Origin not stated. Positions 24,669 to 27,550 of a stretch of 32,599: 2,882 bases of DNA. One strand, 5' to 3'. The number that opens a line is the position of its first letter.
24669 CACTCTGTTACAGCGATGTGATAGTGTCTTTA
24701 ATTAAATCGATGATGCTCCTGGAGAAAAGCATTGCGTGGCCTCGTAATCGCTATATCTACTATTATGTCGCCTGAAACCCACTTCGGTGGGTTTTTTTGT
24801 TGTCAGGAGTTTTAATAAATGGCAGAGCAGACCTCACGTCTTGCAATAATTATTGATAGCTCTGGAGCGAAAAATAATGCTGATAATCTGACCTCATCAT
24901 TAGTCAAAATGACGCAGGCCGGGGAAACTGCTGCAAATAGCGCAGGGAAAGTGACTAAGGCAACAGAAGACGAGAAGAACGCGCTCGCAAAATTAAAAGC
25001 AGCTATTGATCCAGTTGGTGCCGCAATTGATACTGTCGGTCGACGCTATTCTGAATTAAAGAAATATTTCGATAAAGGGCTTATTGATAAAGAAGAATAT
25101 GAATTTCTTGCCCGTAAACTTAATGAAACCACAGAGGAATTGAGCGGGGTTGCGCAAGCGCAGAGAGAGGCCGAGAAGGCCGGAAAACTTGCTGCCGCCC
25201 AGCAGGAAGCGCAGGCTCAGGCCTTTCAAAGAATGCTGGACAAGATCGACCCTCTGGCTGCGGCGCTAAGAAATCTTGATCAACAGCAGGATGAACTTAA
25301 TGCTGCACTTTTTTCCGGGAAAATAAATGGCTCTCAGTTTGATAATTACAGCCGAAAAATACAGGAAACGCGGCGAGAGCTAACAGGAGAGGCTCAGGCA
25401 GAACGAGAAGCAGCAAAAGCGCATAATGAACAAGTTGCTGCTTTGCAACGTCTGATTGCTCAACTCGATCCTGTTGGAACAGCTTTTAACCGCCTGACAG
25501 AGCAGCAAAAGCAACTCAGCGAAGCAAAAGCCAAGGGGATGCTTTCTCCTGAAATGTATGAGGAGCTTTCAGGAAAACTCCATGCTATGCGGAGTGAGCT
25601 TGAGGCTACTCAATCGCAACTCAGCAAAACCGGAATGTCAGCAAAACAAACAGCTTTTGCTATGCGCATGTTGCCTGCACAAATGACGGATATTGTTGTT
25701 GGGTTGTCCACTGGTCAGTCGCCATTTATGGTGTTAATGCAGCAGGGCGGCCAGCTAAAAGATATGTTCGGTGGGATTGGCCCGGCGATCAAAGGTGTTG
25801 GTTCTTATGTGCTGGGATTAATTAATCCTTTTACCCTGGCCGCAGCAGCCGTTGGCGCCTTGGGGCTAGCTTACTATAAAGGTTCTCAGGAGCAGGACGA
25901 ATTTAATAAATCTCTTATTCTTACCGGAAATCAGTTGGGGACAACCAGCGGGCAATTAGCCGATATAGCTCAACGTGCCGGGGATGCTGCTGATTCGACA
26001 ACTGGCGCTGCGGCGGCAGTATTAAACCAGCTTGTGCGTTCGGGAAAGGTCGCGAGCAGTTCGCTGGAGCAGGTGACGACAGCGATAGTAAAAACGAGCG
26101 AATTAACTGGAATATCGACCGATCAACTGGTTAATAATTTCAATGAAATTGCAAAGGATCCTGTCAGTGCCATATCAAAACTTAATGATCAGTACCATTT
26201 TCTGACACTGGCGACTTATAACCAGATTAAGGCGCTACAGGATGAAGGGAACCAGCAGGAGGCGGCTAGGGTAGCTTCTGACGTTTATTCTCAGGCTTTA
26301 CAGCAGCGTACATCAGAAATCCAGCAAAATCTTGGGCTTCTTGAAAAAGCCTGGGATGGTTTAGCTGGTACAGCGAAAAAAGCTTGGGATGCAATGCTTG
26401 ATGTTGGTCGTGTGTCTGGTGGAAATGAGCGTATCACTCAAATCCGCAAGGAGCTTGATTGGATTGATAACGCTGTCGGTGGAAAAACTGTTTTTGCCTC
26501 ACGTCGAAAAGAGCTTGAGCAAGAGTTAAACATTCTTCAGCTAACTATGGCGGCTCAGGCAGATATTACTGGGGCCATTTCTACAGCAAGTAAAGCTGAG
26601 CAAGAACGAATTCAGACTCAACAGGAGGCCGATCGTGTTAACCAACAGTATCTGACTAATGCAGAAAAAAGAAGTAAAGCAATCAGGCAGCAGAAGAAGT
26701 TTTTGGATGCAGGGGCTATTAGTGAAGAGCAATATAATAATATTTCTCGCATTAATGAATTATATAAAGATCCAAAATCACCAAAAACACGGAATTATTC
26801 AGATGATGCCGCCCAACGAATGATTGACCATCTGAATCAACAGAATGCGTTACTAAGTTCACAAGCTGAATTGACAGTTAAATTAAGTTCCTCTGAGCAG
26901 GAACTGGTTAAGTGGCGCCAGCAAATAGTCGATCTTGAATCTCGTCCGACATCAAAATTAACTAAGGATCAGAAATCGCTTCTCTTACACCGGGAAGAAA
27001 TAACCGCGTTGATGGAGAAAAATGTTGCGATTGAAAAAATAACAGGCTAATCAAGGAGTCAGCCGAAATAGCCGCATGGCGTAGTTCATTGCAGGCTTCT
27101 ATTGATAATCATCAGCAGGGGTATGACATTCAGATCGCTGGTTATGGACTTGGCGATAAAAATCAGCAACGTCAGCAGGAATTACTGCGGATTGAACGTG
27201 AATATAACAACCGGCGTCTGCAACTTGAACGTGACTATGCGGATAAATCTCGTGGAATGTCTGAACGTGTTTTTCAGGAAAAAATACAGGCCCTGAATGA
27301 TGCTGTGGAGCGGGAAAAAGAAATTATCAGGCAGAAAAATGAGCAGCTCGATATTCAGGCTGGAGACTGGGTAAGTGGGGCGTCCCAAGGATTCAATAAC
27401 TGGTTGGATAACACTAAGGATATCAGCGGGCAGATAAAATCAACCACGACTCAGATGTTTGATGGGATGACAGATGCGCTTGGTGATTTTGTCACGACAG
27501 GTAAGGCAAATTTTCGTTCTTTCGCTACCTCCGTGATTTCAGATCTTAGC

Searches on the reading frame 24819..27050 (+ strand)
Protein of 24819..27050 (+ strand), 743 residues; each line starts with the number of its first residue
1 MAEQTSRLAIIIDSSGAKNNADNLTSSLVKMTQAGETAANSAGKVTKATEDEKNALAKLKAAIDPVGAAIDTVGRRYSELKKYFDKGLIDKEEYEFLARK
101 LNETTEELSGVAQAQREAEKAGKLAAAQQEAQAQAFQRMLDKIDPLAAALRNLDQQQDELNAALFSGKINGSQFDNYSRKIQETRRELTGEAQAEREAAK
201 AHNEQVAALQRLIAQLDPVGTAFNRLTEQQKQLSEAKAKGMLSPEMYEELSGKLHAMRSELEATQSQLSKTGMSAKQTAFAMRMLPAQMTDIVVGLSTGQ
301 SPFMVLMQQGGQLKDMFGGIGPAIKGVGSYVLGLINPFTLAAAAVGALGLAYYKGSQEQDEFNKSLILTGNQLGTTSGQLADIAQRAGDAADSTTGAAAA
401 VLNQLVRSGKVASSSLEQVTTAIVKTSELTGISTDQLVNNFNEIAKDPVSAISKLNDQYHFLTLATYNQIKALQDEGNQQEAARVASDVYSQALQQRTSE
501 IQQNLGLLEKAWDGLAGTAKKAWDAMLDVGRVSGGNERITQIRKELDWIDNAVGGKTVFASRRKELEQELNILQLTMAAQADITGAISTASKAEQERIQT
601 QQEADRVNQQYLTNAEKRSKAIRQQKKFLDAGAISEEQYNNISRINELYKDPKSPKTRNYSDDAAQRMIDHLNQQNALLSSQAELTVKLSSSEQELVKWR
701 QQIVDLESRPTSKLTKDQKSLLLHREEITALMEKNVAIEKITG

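Call 22: search_protein_families(library=phrogs, proteins=[window:24819-27050:+], max_evalue=0.00001)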
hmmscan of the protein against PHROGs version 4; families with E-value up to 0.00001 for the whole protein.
window:24819-27050:+ (743 aa): 11 families
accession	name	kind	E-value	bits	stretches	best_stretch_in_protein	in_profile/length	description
phrog_24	-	tail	4.6e-221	738.1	2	182-740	127-731/1151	tail length tape measure protein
phrog_3827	-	tail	2.1e-144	482.5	2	100-462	40-387/393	tail length tape measure protein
phrog_25966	-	tail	4.9e-101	340.2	1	258-703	38-499/1651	tail length tape measure protein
phrog_4498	-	tail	6.8e-56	190.9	1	269-554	56-340/381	tail length tape measure protein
phrog_20739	-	tail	2.1e-36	126.8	1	342-574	75-304/336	tail length tape measure protein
phrog_5918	-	unknown function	3.7e-29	102.9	1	342-491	298-446/448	-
phrog_34721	-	unknown function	6.7e-14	52.4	1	343-526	73-256/489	-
phrog_9745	-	unknown function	1.2e-13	51.9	1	269-320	56-107/120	-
phrog_8892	-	tail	1.5e-12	48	1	263-351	68-158/752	tail length tape measure protein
phrog_19487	-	tail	3.1e-08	33.4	1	189-529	61-392/1147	tail length tape measure protein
phrog_1506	-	tail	1.6e-06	27.5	1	3-58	2-57/1269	tail length tape measure protein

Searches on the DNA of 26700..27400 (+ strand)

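Call 49: search_dna_similar(query=window:26700-27400:+, collection=ecoli_genomes, mode=near, max_rows=8)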
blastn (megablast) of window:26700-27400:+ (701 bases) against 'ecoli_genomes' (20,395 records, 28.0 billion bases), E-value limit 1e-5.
Records with a match: 716; places in all: 718; records where one place covers at least 80% of the query: 704.
Genomes with a match: 716 of 5426; with a place that covers at least 80% of the query: 704. Places per genome that has any: lowest 1, median 1, highest 2. On chromosomes: 715 places; on plasmids: 3.
Best place of each record, by identity: 95-99% 1; 90-95% 117; 80-90% 598.
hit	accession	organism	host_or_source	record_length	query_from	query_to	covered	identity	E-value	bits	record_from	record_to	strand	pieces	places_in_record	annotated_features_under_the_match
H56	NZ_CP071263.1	Escherichia coli strain MEI003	Outdoors environment of a veterinary ...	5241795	1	701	100%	98.7%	0e+0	1249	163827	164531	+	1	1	phage tail tape measure protein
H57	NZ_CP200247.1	Escherichia coli strain Yu5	-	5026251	32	701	96%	89.6%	0e+0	854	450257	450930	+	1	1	phage tail tape measure protein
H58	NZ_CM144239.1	Escherichia coli strain KK05-19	Homo sapiens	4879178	32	701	96%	89.6%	0e+0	854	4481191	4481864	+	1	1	phage tail tape measure protein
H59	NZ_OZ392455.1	Escherichia coli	Homo sapiens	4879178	32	701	96%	89.6%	0e+0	854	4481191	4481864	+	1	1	phage tail tape measure protein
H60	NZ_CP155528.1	Escherichia coli strain 3-72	Mus musculus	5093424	32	701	96%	89.5%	0e+0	848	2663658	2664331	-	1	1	phage tail tape measure protein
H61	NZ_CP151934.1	Escherichia coli strain 8178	Mus musculus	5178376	32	701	96%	89.5%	0e+0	848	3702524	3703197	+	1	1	phage tail tape measure protein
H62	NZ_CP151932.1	Escherichia coli strain 8178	Mus musculus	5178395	32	701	96%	89.5%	0e+0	848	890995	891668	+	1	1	phage tail tape measure protein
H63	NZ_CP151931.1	Escherichia coli strain 8178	Mus musculus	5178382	32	701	96%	89.5%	0e+0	848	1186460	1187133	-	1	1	phage tail tape measure protein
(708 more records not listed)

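Call 51: get_annotated_region(hit=H56, flank=3500)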
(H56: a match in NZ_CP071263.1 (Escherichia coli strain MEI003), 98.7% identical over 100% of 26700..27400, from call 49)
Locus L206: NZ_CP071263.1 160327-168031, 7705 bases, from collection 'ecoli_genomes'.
description: Escherichia coli strain MEI003 chromosome, complete genome
organism: Escherichia coli strain MEI003 (NCBI taxid 562)
replicon: chromosome; assembly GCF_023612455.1
host: -; source: Outdoors environment of a veterinary clinic; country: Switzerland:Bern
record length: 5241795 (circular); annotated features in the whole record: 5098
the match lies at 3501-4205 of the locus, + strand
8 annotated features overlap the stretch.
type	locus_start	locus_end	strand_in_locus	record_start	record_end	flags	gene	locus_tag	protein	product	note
CDS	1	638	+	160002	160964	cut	-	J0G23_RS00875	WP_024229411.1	phage tail tube protein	-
CDS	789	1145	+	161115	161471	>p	-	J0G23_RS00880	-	hypothetical protein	incomplete; partial in the middle of a contig; missing C-terminus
CDS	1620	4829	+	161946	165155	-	-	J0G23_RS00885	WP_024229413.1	phage tail tape measure protein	-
CDS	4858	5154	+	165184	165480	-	-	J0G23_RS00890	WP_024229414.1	phage tail protein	-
CDS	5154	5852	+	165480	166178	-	-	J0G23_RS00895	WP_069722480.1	phage minor tail protein L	-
CDS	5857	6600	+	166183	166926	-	-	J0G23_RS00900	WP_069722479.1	C40 family peptidase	-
CDS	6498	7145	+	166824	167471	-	-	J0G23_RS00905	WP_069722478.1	tail assembly protein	-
CDS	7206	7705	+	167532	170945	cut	gpJ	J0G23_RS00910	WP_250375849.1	phage attachment tail tip protein J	-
